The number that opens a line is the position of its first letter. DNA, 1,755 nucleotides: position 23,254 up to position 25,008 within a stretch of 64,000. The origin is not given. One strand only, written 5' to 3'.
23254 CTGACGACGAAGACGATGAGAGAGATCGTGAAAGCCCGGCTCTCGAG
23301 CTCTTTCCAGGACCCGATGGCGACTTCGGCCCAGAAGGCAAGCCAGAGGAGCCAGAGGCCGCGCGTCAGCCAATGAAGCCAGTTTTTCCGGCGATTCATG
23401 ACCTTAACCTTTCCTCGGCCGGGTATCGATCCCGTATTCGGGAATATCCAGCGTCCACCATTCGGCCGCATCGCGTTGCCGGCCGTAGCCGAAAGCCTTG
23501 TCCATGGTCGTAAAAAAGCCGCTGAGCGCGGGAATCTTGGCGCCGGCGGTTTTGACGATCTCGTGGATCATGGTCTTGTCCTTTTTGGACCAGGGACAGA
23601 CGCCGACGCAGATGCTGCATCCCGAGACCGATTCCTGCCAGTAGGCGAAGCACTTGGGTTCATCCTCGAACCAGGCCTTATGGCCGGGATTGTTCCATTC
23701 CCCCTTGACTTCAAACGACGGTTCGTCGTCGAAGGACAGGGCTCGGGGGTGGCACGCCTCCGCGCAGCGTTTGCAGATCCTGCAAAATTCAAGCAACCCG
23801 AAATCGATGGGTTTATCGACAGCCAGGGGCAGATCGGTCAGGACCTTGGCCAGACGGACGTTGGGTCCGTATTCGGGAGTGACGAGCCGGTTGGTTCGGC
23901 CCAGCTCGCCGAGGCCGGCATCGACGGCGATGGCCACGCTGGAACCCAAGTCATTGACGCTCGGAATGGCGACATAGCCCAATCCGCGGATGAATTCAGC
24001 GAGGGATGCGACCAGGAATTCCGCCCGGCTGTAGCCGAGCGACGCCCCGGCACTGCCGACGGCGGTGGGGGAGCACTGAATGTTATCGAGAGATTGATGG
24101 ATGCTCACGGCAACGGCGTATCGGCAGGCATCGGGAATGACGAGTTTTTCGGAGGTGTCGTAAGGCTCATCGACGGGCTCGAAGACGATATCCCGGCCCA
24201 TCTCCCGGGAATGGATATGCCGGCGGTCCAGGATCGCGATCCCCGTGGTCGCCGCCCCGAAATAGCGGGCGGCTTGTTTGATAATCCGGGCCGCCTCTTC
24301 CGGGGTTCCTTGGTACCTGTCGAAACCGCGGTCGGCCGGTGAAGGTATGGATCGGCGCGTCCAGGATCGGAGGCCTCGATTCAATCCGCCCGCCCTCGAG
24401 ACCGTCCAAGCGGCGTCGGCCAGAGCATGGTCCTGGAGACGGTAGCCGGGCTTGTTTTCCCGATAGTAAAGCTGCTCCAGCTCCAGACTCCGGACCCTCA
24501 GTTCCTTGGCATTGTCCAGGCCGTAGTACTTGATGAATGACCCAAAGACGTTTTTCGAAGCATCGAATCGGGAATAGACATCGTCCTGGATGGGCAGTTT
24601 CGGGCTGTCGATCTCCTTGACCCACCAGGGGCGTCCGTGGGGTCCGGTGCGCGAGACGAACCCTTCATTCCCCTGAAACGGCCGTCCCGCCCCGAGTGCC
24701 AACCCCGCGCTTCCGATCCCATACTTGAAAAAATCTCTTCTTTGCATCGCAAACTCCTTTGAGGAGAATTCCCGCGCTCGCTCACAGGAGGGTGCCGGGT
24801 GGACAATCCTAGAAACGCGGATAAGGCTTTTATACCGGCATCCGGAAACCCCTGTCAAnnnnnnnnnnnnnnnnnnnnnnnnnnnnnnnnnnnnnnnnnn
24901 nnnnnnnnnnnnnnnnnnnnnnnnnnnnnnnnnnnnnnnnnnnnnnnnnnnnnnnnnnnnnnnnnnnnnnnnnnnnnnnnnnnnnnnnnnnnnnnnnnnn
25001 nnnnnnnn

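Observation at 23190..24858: Tat-exported reductive dehalogenase (rdhA) with a mini two-helix anchor, embedded at the end of a glucose/PPP/glycogen gene array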

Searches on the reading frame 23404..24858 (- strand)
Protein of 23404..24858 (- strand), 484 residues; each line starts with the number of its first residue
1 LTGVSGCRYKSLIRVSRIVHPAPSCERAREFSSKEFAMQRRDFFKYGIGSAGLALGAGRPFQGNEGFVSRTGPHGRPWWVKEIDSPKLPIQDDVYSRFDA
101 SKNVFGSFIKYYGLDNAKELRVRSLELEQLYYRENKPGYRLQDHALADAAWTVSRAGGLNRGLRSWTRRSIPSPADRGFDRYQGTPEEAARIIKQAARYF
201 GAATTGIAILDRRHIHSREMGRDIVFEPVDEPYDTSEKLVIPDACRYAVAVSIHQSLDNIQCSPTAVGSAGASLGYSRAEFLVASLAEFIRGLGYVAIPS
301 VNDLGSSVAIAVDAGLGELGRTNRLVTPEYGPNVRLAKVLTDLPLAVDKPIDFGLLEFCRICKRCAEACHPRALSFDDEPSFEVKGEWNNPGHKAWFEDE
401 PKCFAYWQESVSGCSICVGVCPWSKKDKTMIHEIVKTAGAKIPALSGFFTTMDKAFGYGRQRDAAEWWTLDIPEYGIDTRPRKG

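Call 3: search_protein_families(library=pfam, proteins=[window:23404-24858:-], max_evalue=0.01)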
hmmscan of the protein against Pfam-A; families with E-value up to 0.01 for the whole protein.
window:23404-24858:- (484 aa): 5 families
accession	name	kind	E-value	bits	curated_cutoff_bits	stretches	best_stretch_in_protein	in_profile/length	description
PF13486.11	Dehalogenase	-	6.3e-18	65.4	24.3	2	76-215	2-151/306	Reductive dehalogenase subunit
PF13484.11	Fer4_16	-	1.9e-07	32.2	30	1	359-423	2-65/66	4Fe-4S double cluster binding domain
PF12838.12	Fer4_7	-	1.8e-05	25.6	27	1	359-423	2-50/52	4Fe-4S dicluster domain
PF13237.11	Fer4_10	-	0.00095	19.5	25.5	0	412-434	10-34/53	4Fe-4S dicluster domain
PF14697.11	Fer4_21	-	0.0054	17.3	35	0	393-423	23-53/59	4Fe-4S dicluster domain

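Call 4: search_protein_families(library=ncbifam, proteins=[window:23404-24858:-], max_evalue=0.01)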
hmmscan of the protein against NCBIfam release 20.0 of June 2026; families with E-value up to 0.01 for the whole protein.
window:23404-24858:- (484 aa): 2 families
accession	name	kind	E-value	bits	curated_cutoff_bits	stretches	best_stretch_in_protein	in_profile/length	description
TIGR02486.1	RDH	subfamily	1.4e-81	274.7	160.35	1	182-459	2-314/314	reductive dehalogenase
TIGR00276.1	TIGR00276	equivalog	5.5e-13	48.6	200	1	308-375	134-197/337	tRNA epoxyqueuosine(34) reductase QueG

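Call 11: find_homologous_proteins(query=window:23407-24747:-)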
Query window:23407-24747:- (447 aa): 811 proteins with E <= 0.001 among 8000 candidates; the best 120 are listed.
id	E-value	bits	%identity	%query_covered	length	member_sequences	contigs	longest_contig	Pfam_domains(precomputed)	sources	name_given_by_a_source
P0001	2.7e-273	925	87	100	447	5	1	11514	PF13486.11,PF13484.12,PF12838.13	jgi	-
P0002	1.7e-226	770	71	100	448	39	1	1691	PF13486.11,PF13484.12,PF12838.13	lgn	-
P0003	3.9e-223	759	70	99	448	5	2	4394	PF13486.11,PF13484.12,PF12838.13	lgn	-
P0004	8.6e-223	758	70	100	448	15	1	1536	PF13486.11,PF13484.12,PF12838.13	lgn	-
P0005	3.9e-222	756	72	91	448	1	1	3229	PF13486.11,PF13484.12,PF12838.13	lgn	-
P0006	5.4e-222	756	71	99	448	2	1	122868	PF13486.11,PF13484.12,PF12838.13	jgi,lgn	-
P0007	8.7e-222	755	70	100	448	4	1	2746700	PF13486.11,PF13484.12,PF12838.13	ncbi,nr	ncbi:MAG: reductive dehalogenase [Candidatus Aminicenantes bacterium]|nr:MAG: reductive dehalogenase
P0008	1.4e-221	754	70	100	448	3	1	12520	PF13486.11,PF13484.12,PF12838.13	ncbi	-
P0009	1.9e-221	754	69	100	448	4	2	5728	PF13486.11,PF13484.12,PF12838.13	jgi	-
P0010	6.9e-221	752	70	100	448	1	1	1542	PF13486.11,PF13484.12,PF12838.13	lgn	-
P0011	2.1e-220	750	69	100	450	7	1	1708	PF13486.11,PF13484.12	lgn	-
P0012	2.1e-220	750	69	100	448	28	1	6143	PF13486.11,PF13484.12,PF12838.13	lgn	-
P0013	3.1e-220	750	69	100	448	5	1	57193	PF13486.11,PF13484.12,PF12838.13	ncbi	-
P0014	5.6e-220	749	69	100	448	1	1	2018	PF13486.11,PF13484.12,PF12838.13,PF13237.12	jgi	-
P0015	4.4e-219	746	70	100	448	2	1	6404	PF13486.11,PF13484.12,PF12838.13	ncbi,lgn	ncbi:MAG: reductive dehalogenase [Candidatus Aminicenantales bacterium]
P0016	8.4e-218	742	69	100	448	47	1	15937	PF13486.11,PF13484.12,PF12838.13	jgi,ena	-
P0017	1.1e-217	741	69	100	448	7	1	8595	PF13486.11,PF13484.12,PF12838.13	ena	-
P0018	2.6e-217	740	69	100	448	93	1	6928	PF13486.11,PF13484.12,PF12838.13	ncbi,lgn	-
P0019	1.2e-216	738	69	100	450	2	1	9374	PF13486.11,PF13484.12,PF12838.13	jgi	-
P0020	1.6e-216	738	69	100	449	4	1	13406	PF13486.11,PF13484.12,PF12838.13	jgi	jgi:epoxyqueuosine reductase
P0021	2.0e-216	737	69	100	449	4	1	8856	PF13486.11,PF13484.12,PF12838.13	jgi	jgi:reductive dehalogenase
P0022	1.8e-215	734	69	99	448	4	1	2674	PF13486.11,PF13484.12,PF12838.13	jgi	-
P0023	6.1e-215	732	67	100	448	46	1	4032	PF13486.11,PF13484.12,PF12838.13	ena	-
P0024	1.3e-214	731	68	100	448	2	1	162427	PF13486.11,PF13484.12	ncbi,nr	ncbi:reductive dehalogenase [bacterium]|nr:reductive dehalogenase [bacterium]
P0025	2.1e-214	731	68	100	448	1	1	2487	PF13486.11,PF13484.12,PF12838.13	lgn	-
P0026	4.9e-214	729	68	100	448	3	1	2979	PF13486.11,PF13484.12,PF12838.13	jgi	-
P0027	1.4e-213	728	68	100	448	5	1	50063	PF13486.11,PF13484.12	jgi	-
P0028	1.8e-213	728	68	100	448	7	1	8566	PF13486.11,PF13484.12,PF12838.13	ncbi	-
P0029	3.2e-212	723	69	100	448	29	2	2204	PF13486.11,PF13484.12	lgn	-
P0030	1.6e-211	721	66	100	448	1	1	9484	PF13486.11,PF13484.12,PF12838.13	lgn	-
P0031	2.1e-211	721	71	92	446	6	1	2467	PF13486.11,PF13484.12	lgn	-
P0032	1.8e-209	714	66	99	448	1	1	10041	PF13486.11,PF13484.12,PF12838.13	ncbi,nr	ncbi:MAG: reductive dehalogenase [Candidatus Aminicenantes bacterium]|nr:reductive dehalogenase [Can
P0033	2.1e-209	714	71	92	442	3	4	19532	PF13486.11,PF13484.12,PF12838.13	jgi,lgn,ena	-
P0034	2.9e-209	714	66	100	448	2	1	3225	PF13486.11,PF13484.12,PF12838.13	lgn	-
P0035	3.9e-209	713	66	100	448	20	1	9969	PF13486.11,PF13484.12,PF12838.13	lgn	-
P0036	3.2e-208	710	66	100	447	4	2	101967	PF13486.11,PF13484.12,PF12838.13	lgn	-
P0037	3.7e-208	710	67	99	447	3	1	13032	PF13486.11,PF13484.12,PF12838.13,PF13237.12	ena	-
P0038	5.7e-208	709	67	99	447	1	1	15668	PF13486.11,PF13484.12,PF12838.13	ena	-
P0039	6.6e-208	709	67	99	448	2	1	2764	PF13486.11,PF13484.12,PF12838.13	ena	-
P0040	7.3e-207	706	67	99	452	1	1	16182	PF13486.11,PF13484.12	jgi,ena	-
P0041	4.7e-206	703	65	100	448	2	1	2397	PF13486.11,PF13484.12,PF12838.13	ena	-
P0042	1.0e-205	702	72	90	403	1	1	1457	PF13486.11,PF13484.12,PF12838.13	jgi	jgi:reductive dehalogenase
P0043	6.9e-205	699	66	99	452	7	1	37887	PF13486.11,PF13484.12,PF12838.13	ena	-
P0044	8.3e-205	699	68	100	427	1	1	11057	PF13486.11,PF13484.12,PF12838.13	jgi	-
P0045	1.7e-203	695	67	91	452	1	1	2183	PF13486.11,PF13484.12,PF12838.13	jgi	-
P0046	2.7e-202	691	65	99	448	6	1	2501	PF13486.11,PF13484.12,PF12838.13,PF13237.12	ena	-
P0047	6.5e-202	689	64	99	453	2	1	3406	PF14697.12,PF13486.11,PF13484.12,PF12838.13,PF13237.12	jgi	-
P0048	3.8e-201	687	69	90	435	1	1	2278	PF13486.11,PF13484.12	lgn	-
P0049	2.9e-198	677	64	100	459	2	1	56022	PF13486.11,PF13484.12,PF12838.13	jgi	-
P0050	3.1e-198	677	63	99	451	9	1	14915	PF13486.11,PF13484.12,PF12838.13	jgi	jgi:reductive dehalogenase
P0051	1.0e-197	676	64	99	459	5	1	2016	PF13486.11,PF13484.12,PF12838.13,PF13237.12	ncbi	-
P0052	1.3e-196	672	62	99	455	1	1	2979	PF14697.12,PF13486.11,PF13484.12,PF12838.13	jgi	-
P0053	5.2e-196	670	62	100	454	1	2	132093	PF14697.12,PF13486.11,PF13484.12,PF12838.13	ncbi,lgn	-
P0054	3.5e-193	661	63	99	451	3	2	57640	PF13486.11,PF13484.12,PF12838.13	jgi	-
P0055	8.9e-191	653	62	99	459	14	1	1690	PF14697.12,PF13486.11,PF13484.12,PF12838.13,PF13237.12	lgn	-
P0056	3.9e-184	631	61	100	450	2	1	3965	PF13486.11,PF13484.12,PF12838.13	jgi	-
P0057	4.4e-183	627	73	79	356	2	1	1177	PF13486.11,PF13484.12,PF12838.13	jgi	-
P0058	1.6e-182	626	60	99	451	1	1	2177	PF13486.11,PF13484.12,PF12838.13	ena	-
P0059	3.5e-181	621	60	100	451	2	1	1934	PF13486.11,PF13484.12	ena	-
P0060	3.6e-181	621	59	100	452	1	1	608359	PF13486.11,PF00037.33,PF13484.12,PF12838.13,PF13237.12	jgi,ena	jgi:epoxyqueuosine reductase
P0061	1.1e-180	619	59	99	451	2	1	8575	PF14697.12,PF13486.11,PF13484.12,PF12838.13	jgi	-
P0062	3.9e-180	618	60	100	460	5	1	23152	PF13486.11,PF13484.12,PF12838.13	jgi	-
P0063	1.1e-179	616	60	99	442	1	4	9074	PF13486.11,PF13484.12,PF12838.13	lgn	-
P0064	5.5e-179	614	61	98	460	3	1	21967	PF13486.11,PF13484.12,PF12838.13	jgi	-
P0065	2.7e-174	598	56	99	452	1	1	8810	PF13486.11,PF13484.12,PF12838.13,PF13237.12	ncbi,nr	ncbi:MAG: reductive dehalogenase [Proteobacteria bacterium]|nr:reductive dehalogenase [Pseudomonadot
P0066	1.9e-171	589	60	93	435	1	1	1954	PF13486.11,PF13484.12,PF12838.13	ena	-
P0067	7.1e-168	577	60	91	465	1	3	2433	PF13486.11,PF13484.12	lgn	-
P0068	1.5e-167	576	61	91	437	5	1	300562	PF13486.11,PF13484.12,PF12838.13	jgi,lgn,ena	-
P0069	1.9e-167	576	58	90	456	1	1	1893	PF13486.11,PF00037.33,PF13484.12,PF12838.13,PF13237.12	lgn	-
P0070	5.8e-164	564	72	72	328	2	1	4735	PF13486.11,PF13484.12,PF12838.13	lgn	-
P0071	1.8e-162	559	61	87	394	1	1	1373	PF13486.11,PF13484.12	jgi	jgi:reductive dehalogenase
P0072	5.4e-162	558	54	100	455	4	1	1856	PF13486.11,PF13484.12,PF12838.13,PF13237.12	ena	-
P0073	9.8e-161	554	78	66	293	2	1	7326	PF13486.11,PF13484.12,PF12838.13,PF13237.12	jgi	-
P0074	3.8e-158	545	53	99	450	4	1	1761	PF14697.12,PF13486.11,PF13484.12,PF12838.13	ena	-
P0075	1.5e-157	543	52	100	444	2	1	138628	PF13486.11,PF13484.12,PF12838.13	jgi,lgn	jgi:reductive dehalogenase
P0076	1.2e-154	534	53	90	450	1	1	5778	PF13486.11,PF13484.12,PF12838.13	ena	-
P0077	5.1e-154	532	52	99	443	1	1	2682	PF13486.11,PF00037.33,PF13484.12,PF12838.13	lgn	-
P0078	1.9e-153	530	54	92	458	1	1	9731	PF13486.11,PF13484.12,PF12838.13,PF13237.12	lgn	-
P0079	1.5e-151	523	50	99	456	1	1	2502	PF14697.12,PF13486.11,PF13484.12,PF12838.13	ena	-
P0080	1.4e-150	520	53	90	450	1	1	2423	PF13486.11,PF13484.12,PF12838.13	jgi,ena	-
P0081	1.6e-150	520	75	65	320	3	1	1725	PF13486.11,PF13484.12,PF12838.13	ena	-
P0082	1.7e-149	517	50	99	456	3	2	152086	PF13486.11,PF13484.12,PF12838.13,PF13237.12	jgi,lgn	-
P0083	3.1e-149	516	51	99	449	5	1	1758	PF13486.11,PF13484.12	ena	-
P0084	7.8e-149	514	51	99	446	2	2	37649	PF13486.11,PF00037.33,PF13484.12,PF12838.13,PF13237.12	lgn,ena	-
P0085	4.2e-148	512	52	99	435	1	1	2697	PF13486.11,PF13484.12,PF12838.13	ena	-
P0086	4.2e-148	512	49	99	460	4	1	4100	PF13486.11,PF13484.12,PF12838.13,PF13237.12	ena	-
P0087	4.7e-148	512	54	90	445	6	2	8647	PF13486.11,PF00037.33,PF13484.12,PF12838.13,PF13237.12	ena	-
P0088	1.7e-147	510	54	90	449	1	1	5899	PF13486.11,PF13484.12,PF12838.13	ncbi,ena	-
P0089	3.7e-147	509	54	90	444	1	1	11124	PF13486.11,PF13484.12,PF12838.13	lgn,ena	-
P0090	5.0e-147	508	50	98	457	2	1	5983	PF14697.12,PF13486.11,PF13484.12,PF12838.13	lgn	-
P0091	8.5e-147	508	52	99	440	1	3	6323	PF13486.11,PF00037.33,PF13484.12,PF12838.13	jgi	jgi:epoxyqueuosine reductase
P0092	4.0e-146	506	64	73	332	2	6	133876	PF13486.11,PF13484.12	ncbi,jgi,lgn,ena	-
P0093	4.1e-145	502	53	91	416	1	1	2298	PF13486.11,PF13484.12,PF12838.13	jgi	jgi:reductive dehalogenase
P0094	4.3e-144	499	53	90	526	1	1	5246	PF13486.11,PF00037.33,PF13484.12,PF12838.13,PF13237.12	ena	-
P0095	4.7e-144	499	51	99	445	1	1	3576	PF13486.11,PF00037.33,PF13484.12,PF12838.13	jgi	jgi:reductive dehalogenase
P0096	1.4e-143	497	53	90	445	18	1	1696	PF13486.11,PF13484.12,PF12838.13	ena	-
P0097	3.8e-143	496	76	60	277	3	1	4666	PF13486.11,PF13484.12,PF12838.13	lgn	-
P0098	5.7e-143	495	54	88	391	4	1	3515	PF13486.11,PF00037.33,PF13484.12,PF12838.13,PF13237.12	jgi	jgi:reductive dehalogenase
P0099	4.3e-142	492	49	100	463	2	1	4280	PF13486.11,PF13484.12,PF12838.13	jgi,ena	-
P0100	9.3e-141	488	52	90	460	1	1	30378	PF13486.11,PF13484.12,PF12838.13,PF13534.12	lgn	-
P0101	1.3e-140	487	52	90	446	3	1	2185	PF13486.11,PF00037.33,PF13484.12,PF12838.13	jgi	jgi:reductive dehalogenase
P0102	1.4e-140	487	53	90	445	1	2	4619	PF13486.11,PF13484.12,PF12838.13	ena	-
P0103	2.4e-140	486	52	91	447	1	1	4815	PF13486.11,PF13484.12,PF12838.13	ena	-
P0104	3.4e-140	486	48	99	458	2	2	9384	PF13486.11,PF00037.33,PF13484.12,PF12838.13,PF13237.12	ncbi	ncbi:MAG: reductive dehalogenase [Anaerolineae bacterium]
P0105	9.1e-140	485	52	91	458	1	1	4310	PF13486.11,PF13484.12,PF12838.13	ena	-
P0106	1.7e-139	484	52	90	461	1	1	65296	PF13486.11,PF13484.12,PF12838.13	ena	-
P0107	2.2e-139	483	51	91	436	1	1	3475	PF13486.11,PF13484.12,PF12838.13,PF13237.12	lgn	-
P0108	2.1e-137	477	48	97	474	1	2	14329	PF13486.11,PF13484.12,PF12838.13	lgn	-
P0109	1.3e-136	474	51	91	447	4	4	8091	PF13486.11,PF13484.12,PF12838.13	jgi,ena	-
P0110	2.4e-136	473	60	75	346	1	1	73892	PF13486.11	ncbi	ncbi:reductive dehalogenase [Acidobacteriota bacterium]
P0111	7.1e-136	472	48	98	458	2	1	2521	PF14697.12,PF13486.11,PF13484.12,PF12838.13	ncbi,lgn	-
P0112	5.2e-135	469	73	59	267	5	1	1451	PF13486.11,PF13484.12,PF12838.13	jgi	jgi:reductive dehalogenase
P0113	5.5e-135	469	50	91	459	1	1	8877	PF13486.11,PF13484.12,PF12838.13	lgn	-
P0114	4.2e-134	466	70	61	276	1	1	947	PF14697.12,PF13486.11,PF13484.12,PF12838.13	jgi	jgi:reductive dehalogenase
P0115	5.8e-134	465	49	91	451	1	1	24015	PF13486.11,PF13484.12,PF12838.13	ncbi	-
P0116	1.6e-131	457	49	97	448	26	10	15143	PF13486.11,PF13484.12,PF12838.13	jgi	jgi:reductive dehalogenase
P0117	2.2e-131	457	51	90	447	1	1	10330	PF13486.11,PF13484.12,PF12838.13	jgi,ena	-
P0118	2.8e-131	457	49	98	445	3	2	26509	PF13486.11,PF13484.12,PF12838.13,PF13237.12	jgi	-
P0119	1.4e-130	454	50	91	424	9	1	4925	PF13486.11,PF13484.12,PF12838.13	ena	-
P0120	2.9e-130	453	48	97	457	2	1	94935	PF13486.11,PF13484.12,PF12838.13,PF13237.12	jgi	jgi:epoxyqueuosine reductase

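Call 12: search_solved_structures(query=window:23407-24747:-, max_evalue=0.01, show_alignments=2)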
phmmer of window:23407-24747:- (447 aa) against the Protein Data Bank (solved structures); distinct sequences matched with E-value up to 0.01: 7.
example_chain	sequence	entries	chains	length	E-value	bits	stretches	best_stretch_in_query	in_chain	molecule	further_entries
4uqu_A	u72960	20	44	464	6.1e-64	219.6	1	108-442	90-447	TETRACHLOROETHENE REDUCTIVE DEHALOGENASE CATALYTIC SUBUNIT PCEA | TETRACHLOROETHENE REDUCTIVE DEHALOGENASE CATALYTIC SUBUNIT | Tetrachloroethene reductive dehal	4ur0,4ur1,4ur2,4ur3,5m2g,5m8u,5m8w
8q4h_A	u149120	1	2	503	2.8e-51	177.9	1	215-422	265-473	Tetrachloroethene reductive dehalogenase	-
4ras_A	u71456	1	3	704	9e-28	100.4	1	209-445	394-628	Oxidoreductase, NAD-binding/iron-sulfur cluster-binding protein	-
6zxu_A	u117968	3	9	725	1e-27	100.2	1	209-445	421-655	Oxidoreductase, NAD-binding/iron-sulfur cluster-binding protein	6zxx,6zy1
6zy0_A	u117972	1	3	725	1.3e-27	99.8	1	209-445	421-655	Oxidoreductase, NAD-binding/iron-sulfur cluster-binding protein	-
5d08_A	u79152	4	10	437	4.7e-08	35.4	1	263-395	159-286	Epoxyqueuosine reductase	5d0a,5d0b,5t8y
5d6s_A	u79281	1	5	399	8.1e-08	34.6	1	270-419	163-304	Epoxyqueuosine reductase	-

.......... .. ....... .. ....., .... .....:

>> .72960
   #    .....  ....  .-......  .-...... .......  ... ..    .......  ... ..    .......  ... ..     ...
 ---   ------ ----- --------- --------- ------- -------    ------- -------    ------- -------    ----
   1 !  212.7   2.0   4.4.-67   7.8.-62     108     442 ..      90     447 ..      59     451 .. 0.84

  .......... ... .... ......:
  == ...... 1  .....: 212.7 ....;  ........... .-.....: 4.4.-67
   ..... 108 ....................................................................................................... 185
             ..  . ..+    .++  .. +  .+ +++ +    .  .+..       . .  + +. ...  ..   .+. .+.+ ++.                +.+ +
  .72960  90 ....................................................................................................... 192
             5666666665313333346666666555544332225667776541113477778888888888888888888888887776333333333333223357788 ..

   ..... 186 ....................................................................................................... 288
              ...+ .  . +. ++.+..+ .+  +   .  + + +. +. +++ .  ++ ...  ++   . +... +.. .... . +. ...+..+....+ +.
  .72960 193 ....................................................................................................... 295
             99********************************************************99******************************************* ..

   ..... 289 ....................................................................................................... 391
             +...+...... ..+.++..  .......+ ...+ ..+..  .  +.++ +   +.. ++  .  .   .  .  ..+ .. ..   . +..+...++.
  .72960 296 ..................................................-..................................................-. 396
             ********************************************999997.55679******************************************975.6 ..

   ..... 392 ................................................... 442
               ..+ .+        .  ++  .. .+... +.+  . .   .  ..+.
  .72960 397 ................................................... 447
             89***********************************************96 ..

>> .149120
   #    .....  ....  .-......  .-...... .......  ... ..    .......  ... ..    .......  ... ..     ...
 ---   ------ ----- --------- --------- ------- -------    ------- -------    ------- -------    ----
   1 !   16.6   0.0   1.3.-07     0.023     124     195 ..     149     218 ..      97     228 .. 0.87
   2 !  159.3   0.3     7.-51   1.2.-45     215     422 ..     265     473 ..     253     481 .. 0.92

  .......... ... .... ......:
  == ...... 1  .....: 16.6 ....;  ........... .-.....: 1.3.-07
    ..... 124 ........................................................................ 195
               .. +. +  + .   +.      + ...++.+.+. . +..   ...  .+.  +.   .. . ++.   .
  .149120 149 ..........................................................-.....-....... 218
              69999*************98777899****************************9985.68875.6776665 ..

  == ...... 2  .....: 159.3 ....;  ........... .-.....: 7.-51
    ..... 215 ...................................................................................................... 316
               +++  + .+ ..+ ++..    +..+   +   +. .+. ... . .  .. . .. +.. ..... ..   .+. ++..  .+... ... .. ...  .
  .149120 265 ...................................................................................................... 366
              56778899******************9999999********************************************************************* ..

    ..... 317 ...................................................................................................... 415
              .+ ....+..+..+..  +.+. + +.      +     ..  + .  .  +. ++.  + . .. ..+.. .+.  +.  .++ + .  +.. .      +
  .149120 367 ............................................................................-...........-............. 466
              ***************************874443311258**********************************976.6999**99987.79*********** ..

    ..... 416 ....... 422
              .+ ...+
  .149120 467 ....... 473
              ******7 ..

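Call 13: find_encoding_contigs(protein=P0001, flank=8000, max_places=3)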
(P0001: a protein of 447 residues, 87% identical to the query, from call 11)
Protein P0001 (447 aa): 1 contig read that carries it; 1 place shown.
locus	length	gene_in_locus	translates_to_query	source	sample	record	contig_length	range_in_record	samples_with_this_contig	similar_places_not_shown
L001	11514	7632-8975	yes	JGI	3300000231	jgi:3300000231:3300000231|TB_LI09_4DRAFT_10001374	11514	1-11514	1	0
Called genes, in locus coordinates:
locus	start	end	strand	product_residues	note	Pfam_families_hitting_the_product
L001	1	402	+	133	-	?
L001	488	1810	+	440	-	PF00248:Aldo_ket_red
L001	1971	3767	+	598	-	PF00930:DPPIV_N, PF00326:Peptidase_S9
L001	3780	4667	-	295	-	PF07228:SpoIIE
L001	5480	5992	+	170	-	-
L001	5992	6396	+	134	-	-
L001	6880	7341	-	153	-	PF02635:DsrE (weak)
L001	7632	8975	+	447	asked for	PF13486:Dehalogenase, PF12838:Fer4_7 (weak), PF13484:Fer4_16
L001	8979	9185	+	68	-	-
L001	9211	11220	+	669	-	PF12439:GDE_N, PF06202:GDE_C, PF22422:MGH1-like_GH (faint)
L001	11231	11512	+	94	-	?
